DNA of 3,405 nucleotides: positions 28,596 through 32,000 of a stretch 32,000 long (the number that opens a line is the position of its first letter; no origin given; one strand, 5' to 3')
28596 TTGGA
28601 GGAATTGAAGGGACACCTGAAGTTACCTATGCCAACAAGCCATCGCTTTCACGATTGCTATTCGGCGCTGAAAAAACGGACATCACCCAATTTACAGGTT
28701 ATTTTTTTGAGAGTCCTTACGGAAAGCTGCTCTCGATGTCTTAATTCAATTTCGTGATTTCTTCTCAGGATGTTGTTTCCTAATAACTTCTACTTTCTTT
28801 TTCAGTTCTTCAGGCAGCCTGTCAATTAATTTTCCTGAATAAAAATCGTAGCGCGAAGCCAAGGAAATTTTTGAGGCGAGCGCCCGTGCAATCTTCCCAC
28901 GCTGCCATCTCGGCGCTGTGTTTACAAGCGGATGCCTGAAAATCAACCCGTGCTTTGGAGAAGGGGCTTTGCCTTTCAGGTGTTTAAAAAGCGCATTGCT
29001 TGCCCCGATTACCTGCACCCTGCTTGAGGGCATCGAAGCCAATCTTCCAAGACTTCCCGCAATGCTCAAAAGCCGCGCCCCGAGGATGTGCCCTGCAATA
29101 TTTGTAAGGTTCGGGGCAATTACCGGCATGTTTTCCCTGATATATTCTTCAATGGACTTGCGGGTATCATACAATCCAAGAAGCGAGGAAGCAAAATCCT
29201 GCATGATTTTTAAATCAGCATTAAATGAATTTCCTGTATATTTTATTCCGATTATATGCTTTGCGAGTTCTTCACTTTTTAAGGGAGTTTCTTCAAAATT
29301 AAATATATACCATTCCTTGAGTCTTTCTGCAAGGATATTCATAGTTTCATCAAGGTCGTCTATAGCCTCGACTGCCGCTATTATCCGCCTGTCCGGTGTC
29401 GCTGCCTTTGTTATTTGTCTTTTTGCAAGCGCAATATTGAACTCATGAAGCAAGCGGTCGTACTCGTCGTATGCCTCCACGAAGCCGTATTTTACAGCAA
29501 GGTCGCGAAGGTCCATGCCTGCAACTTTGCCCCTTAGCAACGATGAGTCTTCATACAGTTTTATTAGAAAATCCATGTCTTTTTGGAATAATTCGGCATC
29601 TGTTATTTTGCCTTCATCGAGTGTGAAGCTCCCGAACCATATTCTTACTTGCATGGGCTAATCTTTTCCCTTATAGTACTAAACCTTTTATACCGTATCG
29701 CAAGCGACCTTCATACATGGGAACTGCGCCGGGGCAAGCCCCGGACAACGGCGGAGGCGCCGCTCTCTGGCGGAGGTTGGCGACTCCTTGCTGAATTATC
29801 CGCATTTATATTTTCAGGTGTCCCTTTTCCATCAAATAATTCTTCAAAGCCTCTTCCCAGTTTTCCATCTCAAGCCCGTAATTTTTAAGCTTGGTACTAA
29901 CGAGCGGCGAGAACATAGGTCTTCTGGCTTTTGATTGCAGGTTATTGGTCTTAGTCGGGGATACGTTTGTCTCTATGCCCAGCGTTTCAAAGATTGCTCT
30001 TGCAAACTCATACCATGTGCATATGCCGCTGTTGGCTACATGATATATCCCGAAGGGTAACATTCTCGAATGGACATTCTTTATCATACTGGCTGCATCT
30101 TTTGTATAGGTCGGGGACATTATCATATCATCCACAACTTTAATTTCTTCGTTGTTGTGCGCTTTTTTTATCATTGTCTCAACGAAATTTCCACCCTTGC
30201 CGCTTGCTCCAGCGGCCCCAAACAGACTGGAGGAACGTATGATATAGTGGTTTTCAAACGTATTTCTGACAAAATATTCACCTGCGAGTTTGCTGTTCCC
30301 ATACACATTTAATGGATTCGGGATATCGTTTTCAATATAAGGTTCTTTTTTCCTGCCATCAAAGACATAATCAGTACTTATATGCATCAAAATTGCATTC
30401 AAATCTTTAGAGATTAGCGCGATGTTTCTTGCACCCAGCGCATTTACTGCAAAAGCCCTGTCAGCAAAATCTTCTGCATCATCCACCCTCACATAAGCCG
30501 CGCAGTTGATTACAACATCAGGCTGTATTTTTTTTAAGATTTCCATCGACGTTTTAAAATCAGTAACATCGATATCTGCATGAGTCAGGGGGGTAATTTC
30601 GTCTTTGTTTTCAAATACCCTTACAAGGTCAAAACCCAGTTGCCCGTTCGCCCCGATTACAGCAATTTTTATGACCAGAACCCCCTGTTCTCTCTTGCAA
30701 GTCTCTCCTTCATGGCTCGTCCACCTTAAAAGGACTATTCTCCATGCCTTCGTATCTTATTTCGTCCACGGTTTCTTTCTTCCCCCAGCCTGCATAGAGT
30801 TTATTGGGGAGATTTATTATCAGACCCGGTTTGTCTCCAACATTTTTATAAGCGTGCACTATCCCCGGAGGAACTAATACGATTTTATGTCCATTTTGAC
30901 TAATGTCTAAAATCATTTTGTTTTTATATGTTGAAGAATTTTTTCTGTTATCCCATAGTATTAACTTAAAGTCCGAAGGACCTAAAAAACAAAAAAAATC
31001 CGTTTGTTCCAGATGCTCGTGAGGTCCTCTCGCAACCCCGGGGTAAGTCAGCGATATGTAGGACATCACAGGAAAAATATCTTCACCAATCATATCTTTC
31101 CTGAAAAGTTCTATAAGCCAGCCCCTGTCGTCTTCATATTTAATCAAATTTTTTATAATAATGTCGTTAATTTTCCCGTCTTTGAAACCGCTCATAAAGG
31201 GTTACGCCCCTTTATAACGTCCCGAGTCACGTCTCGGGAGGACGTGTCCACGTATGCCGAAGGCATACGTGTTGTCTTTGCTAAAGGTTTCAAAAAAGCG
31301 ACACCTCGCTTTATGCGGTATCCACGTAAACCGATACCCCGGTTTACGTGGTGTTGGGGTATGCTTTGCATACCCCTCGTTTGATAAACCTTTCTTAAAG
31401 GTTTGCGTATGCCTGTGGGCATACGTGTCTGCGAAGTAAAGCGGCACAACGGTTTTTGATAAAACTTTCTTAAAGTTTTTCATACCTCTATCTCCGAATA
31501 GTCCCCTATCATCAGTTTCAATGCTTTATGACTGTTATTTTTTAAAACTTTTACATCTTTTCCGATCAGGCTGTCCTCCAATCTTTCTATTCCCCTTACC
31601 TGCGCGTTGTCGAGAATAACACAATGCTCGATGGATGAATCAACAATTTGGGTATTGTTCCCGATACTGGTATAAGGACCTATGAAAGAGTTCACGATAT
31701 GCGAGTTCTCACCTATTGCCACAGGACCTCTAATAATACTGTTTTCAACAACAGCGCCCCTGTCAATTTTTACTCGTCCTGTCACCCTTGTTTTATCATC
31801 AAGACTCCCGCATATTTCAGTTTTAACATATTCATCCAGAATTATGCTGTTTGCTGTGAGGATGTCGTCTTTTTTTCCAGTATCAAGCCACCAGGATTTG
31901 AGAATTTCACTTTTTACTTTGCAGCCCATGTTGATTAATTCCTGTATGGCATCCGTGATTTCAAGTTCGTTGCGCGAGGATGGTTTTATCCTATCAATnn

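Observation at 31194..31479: Nine back-to-back perfect stem-loops fill the rfbA-rfbC spacer inside the rhamnose operon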

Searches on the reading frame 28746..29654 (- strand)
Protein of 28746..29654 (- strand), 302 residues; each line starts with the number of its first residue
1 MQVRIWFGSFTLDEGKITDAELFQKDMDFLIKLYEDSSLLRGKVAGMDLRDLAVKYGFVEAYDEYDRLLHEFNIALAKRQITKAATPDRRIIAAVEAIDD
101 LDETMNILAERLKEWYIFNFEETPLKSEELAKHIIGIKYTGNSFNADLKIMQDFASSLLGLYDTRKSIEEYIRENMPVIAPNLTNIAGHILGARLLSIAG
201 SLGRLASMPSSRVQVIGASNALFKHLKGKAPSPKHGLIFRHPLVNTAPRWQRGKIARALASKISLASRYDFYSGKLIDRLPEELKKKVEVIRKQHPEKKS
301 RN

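Call 11: search_protein_families(library=pfam, proteins=[window:28746-29654:-], max_evalue=0.01)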
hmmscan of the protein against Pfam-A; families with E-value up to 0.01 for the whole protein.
window:28746-29654:- (302 aa): 2 families
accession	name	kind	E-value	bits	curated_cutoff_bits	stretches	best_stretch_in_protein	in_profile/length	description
PF01798.23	Nop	-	4.4e-49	167.4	25.4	1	145-289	80-223/228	snoRNA binding domain, fibrillarin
PF21572.2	Nop5_56-rel_N_Arc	-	0.00018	22.3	27.8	1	48-80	94-126/128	Archaeal Nop5/56-rel, N-terminal domain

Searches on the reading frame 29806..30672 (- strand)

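Call 11: search_protein_families(library=pfam, proteins=[window:29806-30672:-], max_evalue=0.01)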
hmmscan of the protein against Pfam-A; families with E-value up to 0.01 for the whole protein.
window:29806-30672:- (288 aa): 7 families
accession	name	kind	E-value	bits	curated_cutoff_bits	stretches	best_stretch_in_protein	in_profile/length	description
PF04321.23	RmlD_sub_bind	-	1.8e-90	303.3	27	1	2-282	2-284/287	RmlD substrate binding domain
PF01370.27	Epimerase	-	1.1e-22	81.1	20.9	1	3-203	1-227/240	NAD dependent epimerase/dehydratase family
PF16363.11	GDP_Man_Dehyd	-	1.2e-15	58.3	27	1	28-240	53-275/332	GDP-mannose 4,6 dehydratase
PF07993.18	NAD_binding_4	-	2.1e-09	37.4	20.1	1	41-152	77-209/258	Male sterility protein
PF02719.21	Polysacc_synt_2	-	1.1e-07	31.8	20.2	1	34-204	61-220/293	Polysaccharide biosynthesis protein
PF01073.25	3Beta_HSD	-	0.0003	20.3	22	1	31-235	49-272/280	3-beta hydroxysteroid dehydrogenase/isomerase family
PF01113.26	DapB_N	-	0.0057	17.2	25.6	0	1-29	1-29/124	Dihydrodipicolinate reductase, N-terminus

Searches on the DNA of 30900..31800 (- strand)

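Call 8: search_rna_families(source=window, start=30900, end=31800, threshold=evalue, max_evalue=10)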
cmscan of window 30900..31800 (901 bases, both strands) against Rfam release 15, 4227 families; matches with E-value up to 10: 0.
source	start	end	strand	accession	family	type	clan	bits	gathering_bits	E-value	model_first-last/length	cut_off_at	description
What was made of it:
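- On Any curated RNA family (Rfam 15): There were 0 matches at E up to 10 over window 30900-31800 on both strands (call 8).
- Tried and rejected: Rfam scan at a permissive threshold: no match (call 8).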

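Call 82: search_dna_similar(query=window:31190-31485:-, collection=plasmids, mode=distant, max_rows=10)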
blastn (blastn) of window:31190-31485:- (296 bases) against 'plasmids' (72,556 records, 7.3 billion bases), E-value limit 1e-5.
No match.

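Call 83: search_dna_similar(query=window:31190-31485:-, collection=phages, mode=distant, max_rows=10)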
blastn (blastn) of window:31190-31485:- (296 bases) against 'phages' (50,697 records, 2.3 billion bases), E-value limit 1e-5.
No match.

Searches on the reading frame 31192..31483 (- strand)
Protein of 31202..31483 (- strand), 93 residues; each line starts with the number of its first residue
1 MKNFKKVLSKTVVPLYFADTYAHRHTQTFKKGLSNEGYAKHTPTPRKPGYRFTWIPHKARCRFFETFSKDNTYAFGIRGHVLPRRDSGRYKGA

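Call 11: search_protein_families(library=pfam, proteins=[window:31202-31483:-, window:31192-31449:-], max_evalue=0.01)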
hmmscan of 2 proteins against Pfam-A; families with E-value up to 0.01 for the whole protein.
window:31202-31483:- (93 aa): 0 families

window:31192-31449:- (85 aa): 0 families

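Call 50: find_homologous_proteins(query=window:31202-31483:-, max_evalue=0.001)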
Query window:31202-31483:- (93 aa): 21 proteins with E <= 0.001 among 25 candidates.
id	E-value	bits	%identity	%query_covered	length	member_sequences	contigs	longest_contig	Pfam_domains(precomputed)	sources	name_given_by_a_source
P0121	7.0e-59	214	100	100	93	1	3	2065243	-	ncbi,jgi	jgi:hypothetical protein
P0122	4.1e-34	135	95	68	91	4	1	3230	-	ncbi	-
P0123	1.4e-20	91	58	73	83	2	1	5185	-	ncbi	-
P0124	1.5e-17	81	53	100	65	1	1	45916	-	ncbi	-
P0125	6.4e-17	79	75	57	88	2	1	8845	-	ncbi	-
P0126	1.0e-15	76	92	40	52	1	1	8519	-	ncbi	-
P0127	4.4e-14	70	51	96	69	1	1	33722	-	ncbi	-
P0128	6.9e-13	67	85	35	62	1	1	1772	-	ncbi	-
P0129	3.0e-11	61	59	73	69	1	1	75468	-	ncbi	-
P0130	1.5e-10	59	45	90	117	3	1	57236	-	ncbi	-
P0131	7.8e-10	57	51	73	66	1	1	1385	-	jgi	-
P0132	2.2e-9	55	65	52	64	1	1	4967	-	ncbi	-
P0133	3.0e-9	55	52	68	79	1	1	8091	-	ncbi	ncbi:MAG: hypothetical protein WC568_03315, partial [Candidatus Methanoperedens sp.]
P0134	5.2e-9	54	53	67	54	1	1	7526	-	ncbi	ncbi:MAG: hypothetical protein WAW23_03050 [Candidatus Methanoperedens sp.]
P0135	5.5e-9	54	54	68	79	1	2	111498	-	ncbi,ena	-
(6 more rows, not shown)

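Call 89: search_protein_families(library=ncbifam, proteins=[window:31202-31483:-], max_evalue=0.1)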
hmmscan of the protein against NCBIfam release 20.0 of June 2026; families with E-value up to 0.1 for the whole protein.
window:31202-31483:- (93 aa): 0 families

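Call 90: search_solved_structures(query=window:31202-31483:-, max_evalue=1)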
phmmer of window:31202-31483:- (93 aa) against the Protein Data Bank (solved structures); distinct sequences matched with E-value up to 1: 2.
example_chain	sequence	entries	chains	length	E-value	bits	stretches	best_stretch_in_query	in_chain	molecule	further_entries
7emz_A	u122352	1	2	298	0.63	13.7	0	32-65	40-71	NvfI W199F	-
7de2_A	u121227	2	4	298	0.63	13.7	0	32-65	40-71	NvfI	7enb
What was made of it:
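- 31202..31483 (-): Relay ORF of 93 codons. Its ATG (31483-31481) overlaps the rfbA TGA. It ends at TAA (31204-31202) in the loop of the terminal hairpin, 6 nt before the rfbC ATG. No Pfam, NCBIfam or PDB match (calls 11, 89, 90).
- There is no Pfam, NCBIfam or PDB match (calls 11, 89, 90).
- Tried and rejected: Pfam, NCBIfam and PDB sequence searches of the 93-aa ORF and of the other spacer ORFs: no match (calls 11, 89, 90).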

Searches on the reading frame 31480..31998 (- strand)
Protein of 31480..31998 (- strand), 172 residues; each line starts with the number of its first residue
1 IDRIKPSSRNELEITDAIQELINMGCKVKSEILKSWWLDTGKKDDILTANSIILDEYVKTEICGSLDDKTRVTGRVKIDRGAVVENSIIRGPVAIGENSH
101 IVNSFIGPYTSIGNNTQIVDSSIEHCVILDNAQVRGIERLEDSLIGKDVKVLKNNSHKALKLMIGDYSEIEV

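Call 11: search_protein_families(library=pfam, proteins=[window:31480-31998:-], max_evalue=0.01)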
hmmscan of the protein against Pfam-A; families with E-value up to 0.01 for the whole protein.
window:31480-31998:- (172 aa): 6 families
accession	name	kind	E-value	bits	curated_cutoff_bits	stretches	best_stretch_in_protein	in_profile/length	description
PF25084.1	LbH_EIF2B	-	6.4e-09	36.2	54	1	75-155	9-85/105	EIF2B subunit epsilon LbH domain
PF00132.30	Hexapep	-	2.3e-06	27.5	27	0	76-102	2-29/36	Bacterial transferase hexapeptide (six repeats)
PF24894.1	Hexapep_GlmU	-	2.7e-06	27.9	23.3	1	72-118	37-83/104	GlmU-like, C-terminal hexapeptide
PF00483.29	NTP_transferase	-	1.5e-05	25.1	21.2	1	3-55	191-244/245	Nucleotidyl transferase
PF07959.18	Fucose_pyrophosphorylase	-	0.0006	19.3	34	1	71-124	291-341/418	Fucose pyrophosphorylase domain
PF25087.1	GMPPB_C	-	0.0065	16.6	39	0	102-151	15-65/110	GMPPB C-terminal domain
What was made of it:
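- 31480..32000 (-): 3' part of the rfbA-like glucose-1-phosphate thymidylyltransferase (long form with LbH domain). Stop TGA at 31482-31480. Pfam NTP_transferase plus hexapeptide/LbH (call 11).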
